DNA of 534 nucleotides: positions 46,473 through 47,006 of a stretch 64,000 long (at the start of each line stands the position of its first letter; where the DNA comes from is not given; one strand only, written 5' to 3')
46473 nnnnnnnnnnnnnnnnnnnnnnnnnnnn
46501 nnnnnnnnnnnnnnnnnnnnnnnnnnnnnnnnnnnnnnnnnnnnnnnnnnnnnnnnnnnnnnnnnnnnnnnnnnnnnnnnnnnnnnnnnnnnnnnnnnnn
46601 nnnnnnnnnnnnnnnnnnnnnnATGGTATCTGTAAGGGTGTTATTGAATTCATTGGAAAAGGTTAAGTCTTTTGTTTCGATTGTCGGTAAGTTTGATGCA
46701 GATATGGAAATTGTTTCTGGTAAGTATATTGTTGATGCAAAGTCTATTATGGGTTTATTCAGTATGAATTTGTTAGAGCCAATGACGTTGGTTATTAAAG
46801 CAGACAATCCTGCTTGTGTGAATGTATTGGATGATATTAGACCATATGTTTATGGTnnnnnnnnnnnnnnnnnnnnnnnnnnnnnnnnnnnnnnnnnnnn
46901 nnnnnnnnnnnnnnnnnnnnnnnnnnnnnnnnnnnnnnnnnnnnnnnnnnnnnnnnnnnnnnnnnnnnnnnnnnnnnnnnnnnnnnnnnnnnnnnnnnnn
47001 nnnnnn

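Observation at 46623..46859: HPr/Crh-like protein without the catalytic His15, encoded between tRNAs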

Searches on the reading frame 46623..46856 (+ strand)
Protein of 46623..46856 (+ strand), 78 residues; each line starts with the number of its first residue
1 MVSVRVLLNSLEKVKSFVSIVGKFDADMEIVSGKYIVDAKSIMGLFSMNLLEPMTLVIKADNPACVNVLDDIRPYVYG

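Call 4: search_protein_families(library=pfam, proteins=[window:46623-46856:+], max_evalue=10)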
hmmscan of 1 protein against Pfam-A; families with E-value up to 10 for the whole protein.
window:46623-46856:+ (78 aa): 1 family
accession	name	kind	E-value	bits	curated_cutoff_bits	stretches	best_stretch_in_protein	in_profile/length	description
PF00381.24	PTS-HPr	-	1.2e-06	28.9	23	1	16-72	20-75/81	PTS HPr component phosphorylation site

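Call 5: search_protein_families(library=phrogs, proteins=[window:46623-46856:+], max_evalue=10)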
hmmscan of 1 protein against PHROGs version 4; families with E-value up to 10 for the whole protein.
window:46623-46856:+ (78 aa): 0 families

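Call 6: search_protein_families(library=ncbifam, proteins=[window:46623-46856:+], max_evalue=10)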
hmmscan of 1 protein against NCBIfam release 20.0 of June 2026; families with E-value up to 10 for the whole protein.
window:46623-46856:+ (78 aa): 4 families
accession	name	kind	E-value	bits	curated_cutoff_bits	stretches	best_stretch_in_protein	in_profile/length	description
NF010354.0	PRK13782.1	equivalog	5.5e-06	26.3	123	1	16-77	21-82/85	HPr family phosphocarrier protein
TIGR01003.1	PTS_HPr_family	subfamily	0.00092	19.1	47.9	1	17-72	22-77/82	HPr family phosphocarrier protein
NF041319.1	PTS-HPr_Halo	equivalog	0.0013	19.2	140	1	16-72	20-79/87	phosphocarrier protein HPr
NF010352.0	PRK13780.1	equivalog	0.0015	18.3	110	1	18-67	23-72/88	phosphocarrier protein HPr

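Call 7: search_solved_structures(query=window:46623-46856:+, max_evalue=10, show_alignments=3)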
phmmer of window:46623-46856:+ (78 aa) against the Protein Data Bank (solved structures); distinct sequences matched with E-value up to 10: 22.
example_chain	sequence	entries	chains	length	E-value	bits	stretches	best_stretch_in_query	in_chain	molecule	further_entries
1rzr_T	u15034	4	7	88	0.0034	20.9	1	16-63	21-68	Phosphocarrier protein HPr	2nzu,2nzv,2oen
3oqm_S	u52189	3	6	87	0.022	18.4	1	17-62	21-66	Phosphocarrier protein HPr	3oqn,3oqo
2fep_S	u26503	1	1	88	0.022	18.4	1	17-62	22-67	Phosphocarrier protein HPr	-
1qr5_A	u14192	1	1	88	0.029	18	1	17-64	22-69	PHOSPHOCARRIER PROTEIN HPR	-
1txe_A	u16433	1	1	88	0.029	18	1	17-64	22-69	Phosphocarrier protein HPr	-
1jem_A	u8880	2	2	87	0.03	18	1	17-62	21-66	HISTIDINE CONTAINING PROTEIN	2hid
2hpr_A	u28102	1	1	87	0.031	17.9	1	17-62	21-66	HISTIDINE-CONTAINING PHOSPHOCARRIER PROTEIN HPR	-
1kkl_H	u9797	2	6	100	0.032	17.9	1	17-62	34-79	PHOSPHOCARRIER PROTEIN HPR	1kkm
1ka5_A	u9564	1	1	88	0.034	17.8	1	17-63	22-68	PHOSPHOCARRIER PROTEIN HPR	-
7x7h_B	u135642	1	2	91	0.043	17.5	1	15-69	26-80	HPr family phosphocarrier protein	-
1sph_A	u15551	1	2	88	0.084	16.5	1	17-62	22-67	HISTIDINE-CONTAINING PHOSPHOCARRIER PROTEIN HPR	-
3ihs_A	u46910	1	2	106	0.087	16.5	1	14-76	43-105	Phosphocarrier protein HPr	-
1y4y_A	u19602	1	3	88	0.17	15.6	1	17-64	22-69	Phosphocarrier protein HPr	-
1zvv_W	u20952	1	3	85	0.3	14.8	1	15-62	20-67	HPr-like protein crh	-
3le1_A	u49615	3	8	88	0.37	14.5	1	16-61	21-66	Phosphotransferase system, HPr-related proteins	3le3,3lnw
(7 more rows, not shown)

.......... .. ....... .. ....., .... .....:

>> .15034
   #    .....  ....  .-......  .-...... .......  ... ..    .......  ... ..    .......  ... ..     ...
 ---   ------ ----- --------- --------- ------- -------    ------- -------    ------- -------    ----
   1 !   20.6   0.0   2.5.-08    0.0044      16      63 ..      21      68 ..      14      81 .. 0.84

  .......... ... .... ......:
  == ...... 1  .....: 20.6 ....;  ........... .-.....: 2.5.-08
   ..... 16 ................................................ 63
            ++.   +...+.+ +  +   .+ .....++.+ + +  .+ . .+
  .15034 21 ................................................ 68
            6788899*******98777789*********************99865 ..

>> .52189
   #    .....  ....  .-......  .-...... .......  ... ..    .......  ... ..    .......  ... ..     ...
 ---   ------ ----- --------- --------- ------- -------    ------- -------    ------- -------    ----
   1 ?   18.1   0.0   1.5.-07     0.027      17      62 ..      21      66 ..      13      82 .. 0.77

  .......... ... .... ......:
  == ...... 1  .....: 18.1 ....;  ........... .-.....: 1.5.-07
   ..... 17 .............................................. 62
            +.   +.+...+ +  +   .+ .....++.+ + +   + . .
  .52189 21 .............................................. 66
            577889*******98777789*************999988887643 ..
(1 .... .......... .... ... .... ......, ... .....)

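Call 9: find_homologous_proteins(query=window:46623-46856:+, max_evalue=0.01)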
Query window:46623-46856:+ (78 aa): 11 proteins with E <= 0.01 among 11 candidates.
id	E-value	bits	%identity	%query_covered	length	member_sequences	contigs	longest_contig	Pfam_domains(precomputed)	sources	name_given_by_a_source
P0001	6.2e-42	158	100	100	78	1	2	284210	PF00381.25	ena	-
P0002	5.7e-39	148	92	100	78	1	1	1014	PF00381.25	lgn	-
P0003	1.4e-37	144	92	100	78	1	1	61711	PF00381.25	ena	-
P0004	4.9e-37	142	91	100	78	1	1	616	PF00381.25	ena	-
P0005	6.3e-36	139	88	100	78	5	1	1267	PF00381.25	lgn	-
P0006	1.1e-35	138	87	100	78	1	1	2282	PF00381.25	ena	-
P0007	2.0e-33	131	86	100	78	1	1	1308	PF00381.25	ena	-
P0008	4.1e-17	79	54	97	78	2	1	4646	PF00381.25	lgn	-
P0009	1.6e-11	62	45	90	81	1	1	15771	PF00381.25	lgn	-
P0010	2.4e-10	58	54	78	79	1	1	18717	PF00381.25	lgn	-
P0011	2.9e-10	58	42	90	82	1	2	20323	PF00381.25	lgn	-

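Call 10: search_dna_similar(query=window:46623-46856:+, collection=phages, mode=protein, max_evalue=1)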
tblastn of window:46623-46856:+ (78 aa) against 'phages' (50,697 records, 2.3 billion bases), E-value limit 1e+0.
Records with a match: 10; places in all: 10; records where one place covers at least 80% of the query: 3.
Best place of each record, by identity: <60% 10.
By first word of the organism name: Enterocloster 6; Bacteriophage 4.
By host as written in the record: - 4; Enterocloster bolteae DA473 3; Enterocloster bolteae DA457 2; Enterocloster bolteae Q14 1.
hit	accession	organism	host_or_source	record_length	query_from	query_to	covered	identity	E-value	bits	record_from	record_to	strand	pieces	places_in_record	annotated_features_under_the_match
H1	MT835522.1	Bacteriophage sp.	human fecal samples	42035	1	76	97%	42.1%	1e-13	69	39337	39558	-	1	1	record has no annotation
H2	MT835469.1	Bacteriophage sp.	human fecal samples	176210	4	76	94%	34.7%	7e-5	44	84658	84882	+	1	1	record has no annotation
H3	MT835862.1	Bacteriophage sp.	human fecal samples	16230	1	69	88%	33.3%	9e-4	41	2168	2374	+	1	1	record has no annotation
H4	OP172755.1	Enterocloster phage CB473P1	Enterocloster bolteae DA473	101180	1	50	64%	42.0%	2e-5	46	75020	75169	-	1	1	hypothetical protein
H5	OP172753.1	Enterocloster phage CB457P1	Enterocloster bolteae DA457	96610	1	50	64%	38.0%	3e-4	42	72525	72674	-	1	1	hypothetical protein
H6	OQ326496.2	Enterocloster phage PMBT24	Enterocloster bolteae Q14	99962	1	50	64%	38.0%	3e-4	42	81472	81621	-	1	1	phosphocarrier protein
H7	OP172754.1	Enterocloster phage CB457P2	Enterocloster bolteae DA457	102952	1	50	64%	38.0%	4e-4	42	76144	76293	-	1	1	hypothetical protein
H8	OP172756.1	Enterocloster phage CB473P2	Enterocloster bolteae DA473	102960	1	50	64%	38.0%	4e-4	42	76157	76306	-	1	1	hypothetical protein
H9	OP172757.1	Enterocloster phage CB473P3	Enterocloster bolteae DA473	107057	1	50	64%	38.0%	4e-4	42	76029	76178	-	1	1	hypothetical protein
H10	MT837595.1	Bacteriophage sp.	human fecal samples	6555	17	76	77%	23.3%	3e-1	34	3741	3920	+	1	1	record has no annotation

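Call 12: get_annotated_region(hit=H6, flank=4000)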
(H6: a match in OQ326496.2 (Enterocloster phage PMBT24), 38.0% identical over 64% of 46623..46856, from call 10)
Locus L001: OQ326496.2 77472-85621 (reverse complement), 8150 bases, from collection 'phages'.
description: Enterocloster phage PMBT24, complete genome.
organism: Enterocloster phage PMBT24 (NCBI taxid 3025413)
taxonomy: Viruses; Duplodnaviria; Heunggongvirae; Uroviricota; Caudoviricetes
host: Enterocloster bolteae Q14; source: municipal sewage; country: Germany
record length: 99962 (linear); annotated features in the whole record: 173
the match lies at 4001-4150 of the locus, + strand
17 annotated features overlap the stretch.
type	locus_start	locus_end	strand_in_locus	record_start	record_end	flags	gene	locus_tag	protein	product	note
CDS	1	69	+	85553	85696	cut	-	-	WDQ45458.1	restriction alleviation protein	restriction alleviation protein Lar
CDS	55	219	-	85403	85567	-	-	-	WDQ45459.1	hypothetical protein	-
CDS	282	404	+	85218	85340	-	-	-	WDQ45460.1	hypothetical protein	-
CDS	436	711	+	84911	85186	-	-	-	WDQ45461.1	hypothetical protein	uncharacterized protein in denB-rIIB intergenic region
CDS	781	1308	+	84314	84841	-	-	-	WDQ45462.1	methyltransferase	methyltransferase Dmt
CDS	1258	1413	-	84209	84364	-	-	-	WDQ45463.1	hypothetical protein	-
CDS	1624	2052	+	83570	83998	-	-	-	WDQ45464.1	hypothetical protein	-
CDS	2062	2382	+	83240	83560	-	-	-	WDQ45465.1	hypothetical protein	-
CDS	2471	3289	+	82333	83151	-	-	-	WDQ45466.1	site-specific recombinase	site-specific recombinase Xerd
CDS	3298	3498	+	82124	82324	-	-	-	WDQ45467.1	hypothetical protein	-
CDS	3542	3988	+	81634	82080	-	-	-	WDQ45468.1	spore cortex-lytic enzyme precursor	-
CDS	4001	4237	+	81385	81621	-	-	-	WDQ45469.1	phosphocarrier protein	phosphocarrier protein HPR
CDS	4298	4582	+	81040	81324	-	-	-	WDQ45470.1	hypothetical protein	-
CDS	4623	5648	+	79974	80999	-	-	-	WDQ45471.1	hypothetical protein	-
CDS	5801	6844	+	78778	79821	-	-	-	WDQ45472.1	RecA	-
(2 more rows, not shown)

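Call 13: get_annotated_region(hit=H1, flank=4000)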
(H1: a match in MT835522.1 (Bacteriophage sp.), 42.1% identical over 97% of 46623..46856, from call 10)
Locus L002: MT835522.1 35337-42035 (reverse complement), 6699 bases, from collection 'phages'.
description: UNVERIFIED: Bacteriophage sp. clone scaffold_91 genomic sequence.
organism: Bacteriophage sp. (NCBI taxid 38018)
taxonomy: Viruses
host: -; source: human fecal samples; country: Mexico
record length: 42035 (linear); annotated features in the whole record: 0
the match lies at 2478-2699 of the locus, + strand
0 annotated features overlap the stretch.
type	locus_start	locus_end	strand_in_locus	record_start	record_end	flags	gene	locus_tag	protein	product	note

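Call 20: find_encoding_contigs(protein=P0001, flank=10000, max_places=4)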
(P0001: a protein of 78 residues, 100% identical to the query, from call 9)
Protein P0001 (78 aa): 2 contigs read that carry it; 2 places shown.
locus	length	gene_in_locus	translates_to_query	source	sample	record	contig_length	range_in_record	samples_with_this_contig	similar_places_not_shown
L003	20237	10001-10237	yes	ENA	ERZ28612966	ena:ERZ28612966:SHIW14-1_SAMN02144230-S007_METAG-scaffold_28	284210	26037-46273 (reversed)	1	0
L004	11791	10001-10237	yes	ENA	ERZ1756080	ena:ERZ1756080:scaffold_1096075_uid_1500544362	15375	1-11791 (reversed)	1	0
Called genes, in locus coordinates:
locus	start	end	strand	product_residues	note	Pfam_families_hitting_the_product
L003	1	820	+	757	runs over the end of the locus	-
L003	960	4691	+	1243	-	PF02534:T4SS-DNA_transf, PF10412:TrwB_AAD_bind (faint), PF02534:T4SS-DNA_transf, PF12696:TraG-D_C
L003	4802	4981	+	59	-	-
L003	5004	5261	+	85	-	-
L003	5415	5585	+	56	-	-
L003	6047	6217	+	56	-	-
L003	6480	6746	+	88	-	-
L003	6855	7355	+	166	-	PF04308:RNaseH_like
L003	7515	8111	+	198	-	PF04471:Mrr_cat, PF22722:NA-iREase1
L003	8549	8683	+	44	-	-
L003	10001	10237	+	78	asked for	PF00381:PTS-HPr (weak)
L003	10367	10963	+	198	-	-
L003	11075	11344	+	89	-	-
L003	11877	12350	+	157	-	-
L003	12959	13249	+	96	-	PF24591:Phage_YunG-like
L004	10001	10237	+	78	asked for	PF00381:PTS-HPr (weak)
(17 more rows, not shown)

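Call 24: predict_structure(alignment_id=A1)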
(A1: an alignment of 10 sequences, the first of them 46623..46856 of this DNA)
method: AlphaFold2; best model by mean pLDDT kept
length: 78 residues; sequences in the alignment: 10
mean_pLDDT: 93.9   pTM: 0.83
mean pLDDT of the five models: 93.9, 93.6, 92.9, 92.5, 92.5
residues with pLDDT >= 90: 68; 70-90: 10; 50-70: 0; < 50: 0
segments of 3 or more residues with pLDDT < 50: none
pLDDT, mean of each block of 10 residues (from residue 1): 94 97 95 94 94 95 89 93
secondary structure, 60 per line:
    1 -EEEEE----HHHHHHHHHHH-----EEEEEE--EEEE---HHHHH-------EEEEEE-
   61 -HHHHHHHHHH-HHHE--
elements in order: E2-6 H11-21 E27-32 E35-38 H42-46 E54-59 H62-71

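Call 27: fold_search(model_id=the predicted structure, library=pdb)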
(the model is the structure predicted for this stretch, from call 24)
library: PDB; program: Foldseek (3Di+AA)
matches with E <= 10: 410; with E <= 0.001: 30
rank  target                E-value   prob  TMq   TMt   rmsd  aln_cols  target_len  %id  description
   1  3le1_A                1.6e-05  1.00  0.70  0.64   2.9        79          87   23  Crystal structure of apoHPr monomer from Thermoanaerobacter tengcongensis (released 2010-12-15)
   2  3lfg_B                2.6e-05  1.00  0.74  0.66   2.7        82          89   23  Crystal structure of HPr-C-His from Thermoanaerobacter tengcongensis (released 2010-12-15)
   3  1cm2                  3.1e-05  1.00  0.71  0.66   2.9        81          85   16  STRUCTURE OF HIS15ASP HPR AFTER HYDROLYSIS OF RINGED SPECIES. (released 2000-05-17)
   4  1cm3                  3.8e-05  1.00  0.74  0.69   2.9        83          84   16  HIS15ASP HPR FROM E. COLI (released 2000-05-17)
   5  3le3_A                4.1e-05  1.00  0.73  0.66   2.8        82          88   23  Crystal structure of apoHPr monomer from Thermoanaerobacter tengcongensis (released 2010-12-15)
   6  1kkl_H                4.1e-05  1.00  0.70  0.65   3.2        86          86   22  L.casei HprK/P in complex with B.subtilis HPr (released 2002-08-28)
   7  1zvv_J                5.4e-05  1.00  0.70  0.65   3.2        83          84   23  Crystal structure of a ccpa-crh-dna complex (released 2006-02-07)
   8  3le1_B                8.1e-05  1.00  0.69  0.64   2.7        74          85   22  Crystal structure of apoHPr monomer from Thermoanaerobacter tengcongensis (released 2010-12-15)
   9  3ccd_A                8.7e-05  1.00  0.72  0.67   3.1        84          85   15  1.0 A Structure of Post-Succinimide His15Asp HPr (released 2008-10-21)
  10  1kkl_J                9.3e-05  1.00  0.73  0.66   3.0        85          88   21  L.casei HprK/P in complex with B.subtilis HPr (released 2002-08-28)
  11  1poh                  9.9e-05  1.00  0.73  0.68   3.0        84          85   15  THE 2.0 ANGSTROMS RESOLUTION STRUCTURE OF ESCHERICHIA COLI HISTIDINE-CONTAINING PHOSPHOCARRIER PROTEIN HPR: A REDETERMIN (released 1994-01-31)
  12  3lnw_A                1.7e-04  1.00  0.74  0.68   2.7        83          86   23  Close correlation of protein thermostability and self-buried area rate revealed by crystal structure of HPr from Therm (released 2011-02-16)
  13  9s8k_G                2.1e-04  1.00  0.71  0.68   3.0        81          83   16  Structure of glycogen phosphorylase - tetrameric form - in complex with HPr from Escherichia coli (released 2026-04-08)
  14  1opd                  2.2e-04  1.00  0.71  0.66   2.9        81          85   15  HISTIDINE-CONTAINING PROTEIN (HPR), MUTANT WITH SER 46 REPLACED BY ASP (S46D) (released 1997-08-20)
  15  3ihs_B                2.2e-04  1.00  0.72  0.68   2.8        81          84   27  Crystal Structure of a Phosphocarrier Protein HPr from Bacillus anthracis str. Ames (released 2009-08-11)
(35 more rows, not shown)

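Call 29: search_protein_representatives(alignment_id=A1)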
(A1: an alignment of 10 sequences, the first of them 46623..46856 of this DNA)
Query: 10 sequences, 78 profile positions. Proteins with E-value up to 0.001 (for the whole library): 4419; up to 1e-10: 1736; up to 1e-30: 1. The best 150 are listed.
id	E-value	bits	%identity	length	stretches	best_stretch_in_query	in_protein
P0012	6.9e-34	131.8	-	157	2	1-76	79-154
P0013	2.4e-27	110.8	-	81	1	2-77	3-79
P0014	1.0e-26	108.8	-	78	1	1-77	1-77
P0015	1.5e-26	108.3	-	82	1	1-76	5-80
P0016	1.8e-26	108.0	-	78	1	1-76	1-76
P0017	2.7e-26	107.5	-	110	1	1-70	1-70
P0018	4.0e-26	106.9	-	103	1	1-76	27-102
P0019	4.4e-26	106.8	-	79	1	1-77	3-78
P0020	8.5e-26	105.9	-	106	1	1-77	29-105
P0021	9.9e-26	105.7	-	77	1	1-77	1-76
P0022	1.1e-25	105.5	-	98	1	1-70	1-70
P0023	1.5e-25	105.0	-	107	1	1-76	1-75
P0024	2.0e-25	104.7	-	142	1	1-77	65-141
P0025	2.3e-25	104.5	-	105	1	1-66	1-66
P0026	2.4e-25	104.4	-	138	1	1-68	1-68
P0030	7.4e-25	102.9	-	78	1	1-76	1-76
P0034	1.5e-24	101.9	-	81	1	1-77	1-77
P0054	1.5e-23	98.6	-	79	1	1-77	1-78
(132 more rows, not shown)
